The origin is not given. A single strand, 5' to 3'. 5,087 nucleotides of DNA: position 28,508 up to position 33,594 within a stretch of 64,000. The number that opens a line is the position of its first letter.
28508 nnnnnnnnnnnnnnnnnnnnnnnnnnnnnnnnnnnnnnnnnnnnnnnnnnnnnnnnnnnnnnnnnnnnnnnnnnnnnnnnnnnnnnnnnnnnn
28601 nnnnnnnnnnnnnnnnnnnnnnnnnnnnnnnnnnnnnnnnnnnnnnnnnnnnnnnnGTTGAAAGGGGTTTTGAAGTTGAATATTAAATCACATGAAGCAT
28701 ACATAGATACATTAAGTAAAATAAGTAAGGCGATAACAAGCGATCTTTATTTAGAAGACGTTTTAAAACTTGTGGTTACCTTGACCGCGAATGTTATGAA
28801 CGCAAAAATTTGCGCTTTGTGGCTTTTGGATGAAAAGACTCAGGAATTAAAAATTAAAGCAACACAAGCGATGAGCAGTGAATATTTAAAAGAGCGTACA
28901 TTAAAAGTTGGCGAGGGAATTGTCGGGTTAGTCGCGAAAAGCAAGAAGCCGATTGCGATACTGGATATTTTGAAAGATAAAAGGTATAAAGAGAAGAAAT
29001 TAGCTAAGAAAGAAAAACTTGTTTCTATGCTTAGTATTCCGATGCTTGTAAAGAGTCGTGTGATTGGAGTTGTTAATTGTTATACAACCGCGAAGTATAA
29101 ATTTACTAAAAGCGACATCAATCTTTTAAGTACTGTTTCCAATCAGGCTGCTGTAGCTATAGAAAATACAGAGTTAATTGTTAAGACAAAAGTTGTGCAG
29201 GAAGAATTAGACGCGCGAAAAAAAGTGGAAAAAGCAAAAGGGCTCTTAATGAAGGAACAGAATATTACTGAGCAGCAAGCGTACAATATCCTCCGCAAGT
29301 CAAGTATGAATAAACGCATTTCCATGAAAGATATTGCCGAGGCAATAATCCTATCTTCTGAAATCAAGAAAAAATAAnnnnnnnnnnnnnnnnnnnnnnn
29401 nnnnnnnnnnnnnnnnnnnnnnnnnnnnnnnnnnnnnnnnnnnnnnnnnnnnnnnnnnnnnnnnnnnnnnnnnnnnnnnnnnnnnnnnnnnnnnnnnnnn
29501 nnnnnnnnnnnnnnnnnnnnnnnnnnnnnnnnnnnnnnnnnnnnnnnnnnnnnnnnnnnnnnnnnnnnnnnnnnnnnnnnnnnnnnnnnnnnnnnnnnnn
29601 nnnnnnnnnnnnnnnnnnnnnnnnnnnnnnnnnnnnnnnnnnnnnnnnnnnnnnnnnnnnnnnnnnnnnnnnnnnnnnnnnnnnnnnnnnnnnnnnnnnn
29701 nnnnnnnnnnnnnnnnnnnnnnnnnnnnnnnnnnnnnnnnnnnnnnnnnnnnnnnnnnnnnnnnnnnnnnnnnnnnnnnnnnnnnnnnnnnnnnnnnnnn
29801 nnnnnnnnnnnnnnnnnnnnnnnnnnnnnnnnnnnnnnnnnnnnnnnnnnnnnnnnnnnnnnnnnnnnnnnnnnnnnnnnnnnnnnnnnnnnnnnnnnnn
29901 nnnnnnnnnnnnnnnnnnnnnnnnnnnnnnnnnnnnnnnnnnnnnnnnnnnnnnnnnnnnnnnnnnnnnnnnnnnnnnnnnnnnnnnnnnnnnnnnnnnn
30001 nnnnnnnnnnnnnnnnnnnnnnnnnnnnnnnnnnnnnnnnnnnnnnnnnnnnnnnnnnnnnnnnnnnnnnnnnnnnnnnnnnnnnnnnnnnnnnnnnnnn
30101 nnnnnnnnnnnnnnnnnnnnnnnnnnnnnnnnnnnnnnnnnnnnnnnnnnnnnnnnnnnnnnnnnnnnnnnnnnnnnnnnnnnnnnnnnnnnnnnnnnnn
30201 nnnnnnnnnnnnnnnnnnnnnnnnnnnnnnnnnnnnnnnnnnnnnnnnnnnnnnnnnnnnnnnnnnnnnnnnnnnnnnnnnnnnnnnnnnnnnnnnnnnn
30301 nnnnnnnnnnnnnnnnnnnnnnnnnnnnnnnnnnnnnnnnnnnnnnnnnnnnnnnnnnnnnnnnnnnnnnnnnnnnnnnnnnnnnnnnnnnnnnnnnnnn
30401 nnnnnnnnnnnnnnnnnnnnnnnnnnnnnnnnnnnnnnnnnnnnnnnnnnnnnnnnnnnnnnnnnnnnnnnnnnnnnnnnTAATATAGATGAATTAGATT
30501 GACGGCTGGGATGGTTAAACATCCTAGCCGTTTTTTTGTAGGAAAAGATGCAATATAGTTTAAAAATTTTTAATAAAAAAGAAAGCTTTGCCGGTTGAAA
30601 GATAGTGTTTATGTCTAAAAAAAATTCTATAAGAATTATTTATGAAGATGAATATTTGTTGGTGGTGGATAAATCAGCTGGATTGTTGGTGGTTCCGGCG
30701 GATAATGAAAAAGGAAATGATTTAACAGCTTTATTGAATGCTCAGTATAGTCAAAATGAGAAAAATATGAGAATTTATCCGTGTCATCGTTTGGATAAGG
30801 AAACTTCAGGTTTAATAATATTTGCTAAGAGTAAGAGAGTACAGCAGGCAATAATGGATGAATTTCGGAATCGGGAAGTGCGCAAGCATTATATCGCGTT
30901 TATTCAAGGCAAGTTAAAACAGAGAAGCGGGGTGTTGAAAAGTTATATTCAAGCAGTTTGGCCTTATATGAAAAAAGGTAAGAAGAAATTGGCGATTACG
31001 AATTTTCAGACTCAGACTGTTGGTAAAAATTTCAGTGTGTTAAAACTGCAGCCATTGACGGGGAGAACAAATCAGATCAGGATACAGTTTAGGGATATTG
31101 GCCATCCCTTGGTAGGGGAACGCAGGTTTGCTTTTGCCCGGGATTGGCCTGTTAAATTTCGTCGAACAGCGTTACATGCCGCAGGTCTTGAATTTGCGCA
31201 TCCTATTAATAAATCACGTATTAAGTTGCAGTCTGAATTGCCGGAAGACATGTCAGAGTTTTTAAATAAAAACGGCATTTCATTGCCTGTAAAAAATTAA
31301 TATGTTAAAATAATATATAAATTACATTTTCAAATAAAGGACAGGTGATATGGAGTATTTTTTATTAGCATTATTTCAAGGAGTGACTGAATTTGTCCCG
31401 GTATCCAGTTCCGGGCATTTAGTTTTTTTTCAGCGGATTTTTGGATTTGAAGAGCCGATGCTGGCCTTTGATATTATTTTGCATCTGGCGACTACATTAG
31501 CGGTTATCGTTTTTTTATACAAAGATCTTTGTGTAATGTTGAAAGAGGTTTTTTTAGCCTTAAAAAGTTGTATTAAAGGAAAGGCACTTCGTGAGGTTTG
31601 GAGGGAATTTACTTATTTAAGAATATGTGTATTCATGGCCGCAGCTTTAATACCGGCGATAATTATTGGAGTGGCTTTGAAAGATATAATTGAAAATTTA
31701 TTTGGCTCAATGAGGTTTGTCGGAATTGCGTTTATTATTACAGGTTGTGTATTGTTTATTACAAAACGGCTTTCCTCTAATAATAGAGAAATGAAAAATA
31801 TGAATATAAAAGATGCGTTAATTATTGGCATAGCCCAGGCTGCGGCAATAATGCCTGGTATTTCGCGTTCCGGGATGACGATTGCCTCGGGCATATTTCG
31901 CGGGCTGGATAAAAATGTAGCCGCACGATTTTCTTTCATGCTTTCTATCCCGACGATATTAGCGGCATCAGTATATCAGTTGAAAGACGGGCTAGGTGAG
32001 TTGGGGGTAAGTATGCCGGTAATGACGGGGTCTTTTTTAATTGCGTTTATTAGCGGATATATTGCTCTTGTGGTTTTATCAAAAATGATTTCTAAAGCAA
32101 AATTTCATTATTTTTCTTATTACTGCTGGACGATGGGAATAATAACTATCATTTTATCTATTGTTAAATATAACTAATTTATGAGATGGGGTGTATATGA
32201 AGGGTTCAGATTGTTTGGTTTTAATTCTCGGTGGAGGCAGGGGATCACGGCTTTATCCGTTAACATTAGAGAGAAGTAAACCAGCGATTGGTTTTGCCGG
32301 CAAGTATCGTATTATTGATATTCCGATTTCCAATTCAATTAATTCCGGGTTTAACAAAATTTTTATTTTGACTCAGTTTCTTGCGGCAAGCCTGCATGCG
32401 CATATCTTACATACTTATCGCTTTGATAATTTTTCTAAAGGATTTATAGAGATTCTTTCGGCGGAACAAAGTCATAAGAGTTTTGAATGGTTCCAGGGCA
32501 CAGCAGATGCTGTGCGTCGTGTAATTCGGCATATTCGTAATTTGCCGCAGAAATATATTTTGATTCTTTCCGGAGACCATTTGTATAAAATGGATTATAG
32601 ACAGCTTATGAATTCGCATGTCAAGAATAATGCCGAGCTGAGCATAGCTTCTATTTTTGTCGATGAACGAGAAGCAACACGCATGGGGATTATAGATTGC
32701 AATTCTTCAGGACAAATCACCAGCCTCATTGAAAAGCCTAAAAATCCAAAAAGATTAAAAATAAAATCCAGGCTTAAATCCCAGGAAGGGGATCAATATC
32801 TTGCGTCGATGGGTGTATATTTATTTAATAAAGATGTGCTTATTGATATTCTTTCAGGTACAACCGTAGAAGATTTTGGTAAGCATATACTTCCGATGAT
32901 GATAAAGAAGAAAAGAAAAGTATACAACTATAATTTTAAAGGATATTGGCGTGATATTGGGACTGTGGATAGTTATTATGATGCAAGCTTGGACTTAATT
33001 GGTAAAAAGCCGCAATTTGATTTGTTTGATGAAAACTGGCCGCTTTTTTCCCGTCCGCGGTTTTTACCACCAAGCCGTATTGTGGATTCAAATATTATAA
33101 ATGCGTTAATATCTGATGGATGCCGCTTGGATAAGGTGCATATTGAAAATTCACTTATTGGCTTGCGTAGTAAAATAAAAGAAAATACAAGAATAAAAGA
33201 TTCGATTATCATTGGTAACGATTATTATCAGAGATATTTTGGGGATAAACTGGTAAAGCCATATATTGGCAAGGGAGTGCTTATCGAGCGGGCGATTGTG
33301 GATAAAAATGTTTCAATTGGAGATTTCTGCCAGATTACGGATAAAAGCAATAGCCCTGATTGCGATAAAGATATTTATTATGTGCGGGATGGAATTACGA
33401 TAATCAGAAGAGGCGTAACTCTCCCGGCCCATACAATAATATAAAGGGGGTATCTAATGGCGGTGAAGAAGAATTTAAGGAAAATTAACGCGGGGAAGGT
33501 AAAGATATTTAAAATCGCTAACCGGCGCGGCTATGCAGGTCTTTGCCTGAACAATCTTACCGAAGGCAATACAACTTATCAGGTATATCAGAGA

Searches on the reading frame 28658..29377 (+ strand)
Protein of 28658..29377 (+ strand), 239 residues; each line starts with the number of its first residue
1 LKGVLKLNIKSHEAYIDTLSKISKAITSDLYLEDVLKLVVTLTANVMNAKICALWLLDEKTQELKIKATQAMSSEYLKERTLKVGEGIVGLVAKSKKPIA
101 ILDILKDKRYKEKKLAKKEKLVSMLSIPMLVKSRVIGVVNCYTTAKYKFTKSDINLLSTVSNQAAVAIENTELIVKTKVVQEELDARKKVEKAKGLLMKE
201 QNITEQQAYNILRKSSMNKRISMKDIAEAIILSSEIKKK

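Call 59: search_protein_families(library=pfam, proteins=[window:28658-29377:+], max_evalue=0.000001)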
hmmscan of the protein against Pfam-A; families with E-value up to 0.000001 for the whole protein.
window:28658-29377:+ (239 aa): 4 families
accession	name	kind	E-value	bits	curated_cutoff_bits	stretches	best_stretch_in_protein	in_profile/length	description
PF01590.32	GAF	-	1.1e-19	71.7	22.4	1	32-168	2-133/133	GAF domain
PF13185.12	GAF_2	-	1.6e-19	70.9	28.6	1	32-169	4-136/136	GAF domain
PF03861.19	ANTAR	-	3.7e-19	68.7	27.3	1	180-231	3-54/54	ANTAR domain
PF13492.12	GAF_3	-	4e-15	56.8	27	1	32-170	2-129/129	GAF domain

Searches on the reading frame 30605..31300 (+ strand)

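Call 59: search_protein_families(library=pfam, proteins=[window:30605-31300:+], max_evalue=0.000001)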
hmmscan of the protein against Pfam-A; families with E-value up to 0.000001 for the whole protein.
window:30605-31300:+ (231 aa): 1 family
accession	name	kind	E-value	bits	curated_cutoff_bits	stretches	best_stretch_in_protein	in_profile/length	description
PF00849.27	PseudoU_synth_2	-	6.1e-32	111.4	26.8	1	17-162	1-150/152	RNA pseudouridylate synthase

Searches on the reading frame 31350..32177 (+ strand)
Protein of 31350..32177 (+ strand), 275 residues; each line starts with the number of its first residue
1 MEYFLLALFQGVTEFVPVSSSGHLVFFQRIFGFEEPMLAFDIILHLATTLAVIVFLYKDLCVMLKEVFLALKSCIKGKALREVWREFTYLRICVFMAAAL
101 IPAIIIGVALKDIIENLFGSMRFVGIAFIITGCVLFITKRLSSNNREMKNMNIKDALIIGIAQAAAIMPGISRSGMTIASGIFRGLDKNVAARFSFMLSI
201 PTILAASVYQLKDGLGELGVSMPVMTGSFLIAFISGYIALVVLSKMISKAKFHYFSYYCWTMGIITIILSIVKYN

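Call 59: search_protein_families(library=pfam, proteins=[window:31350-32177:+], max_evalue=0.000001)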
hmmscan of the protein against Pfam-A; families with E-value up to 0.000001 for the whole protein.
window:31350-32177:+ (275 aa): 1 family
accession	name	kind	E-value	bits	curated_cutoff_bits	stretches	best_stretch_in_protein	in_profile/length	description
PF02673.24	BacA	-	3.9e-73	246.8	33.4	1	4-265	2-257/257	Bacitracin resistance protein BacA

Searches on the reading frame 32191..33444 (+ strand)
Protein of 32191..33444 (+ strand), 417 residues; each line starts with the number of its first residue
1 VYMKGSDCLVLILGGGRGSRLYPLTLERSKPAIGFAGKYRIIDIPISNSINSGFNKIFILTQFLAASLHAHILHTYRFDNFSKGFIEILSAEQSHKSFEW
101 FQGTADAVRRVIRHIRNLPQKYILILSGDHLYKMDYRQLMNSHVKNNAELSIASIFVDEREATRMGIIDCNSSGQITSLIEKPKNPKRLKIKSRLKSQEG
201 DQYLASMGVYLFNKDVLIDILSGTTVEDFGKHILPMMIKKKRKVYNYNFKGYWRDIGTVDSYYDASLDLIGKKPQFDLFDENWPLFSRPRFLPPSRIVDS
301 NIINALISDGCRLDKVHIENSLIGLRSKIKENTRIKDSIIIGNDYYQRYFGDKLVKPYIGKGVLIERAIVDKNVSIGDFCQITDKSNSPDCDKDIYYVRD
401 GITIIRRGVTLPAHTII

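Call 59: search_protein_families(library=pfam, proteins=[window:32191-33444:+], max_evalue=0.000001)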
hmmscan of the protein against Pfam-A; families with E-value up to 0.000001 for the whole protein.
window:32191-33444:+ (417 aa): 3 families
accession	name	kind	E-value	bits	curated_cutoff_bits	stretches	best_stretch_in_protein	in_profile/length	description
PF00483.29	NTP_transferase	-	1.4e-60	205.4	21.2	1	11-268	3-241/245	Nucleotidyl transferase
PF25247.1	LbH_GLGC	-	3.7e-34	118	27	1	290-416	1-135/135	GLGC left-handed parallel beta-helix domain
PF24894.1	Hexapep_GlmU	-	1.4e-08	35.2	23.3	1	300-405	14-104/104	GlmU-like, C-terminal hexapeptide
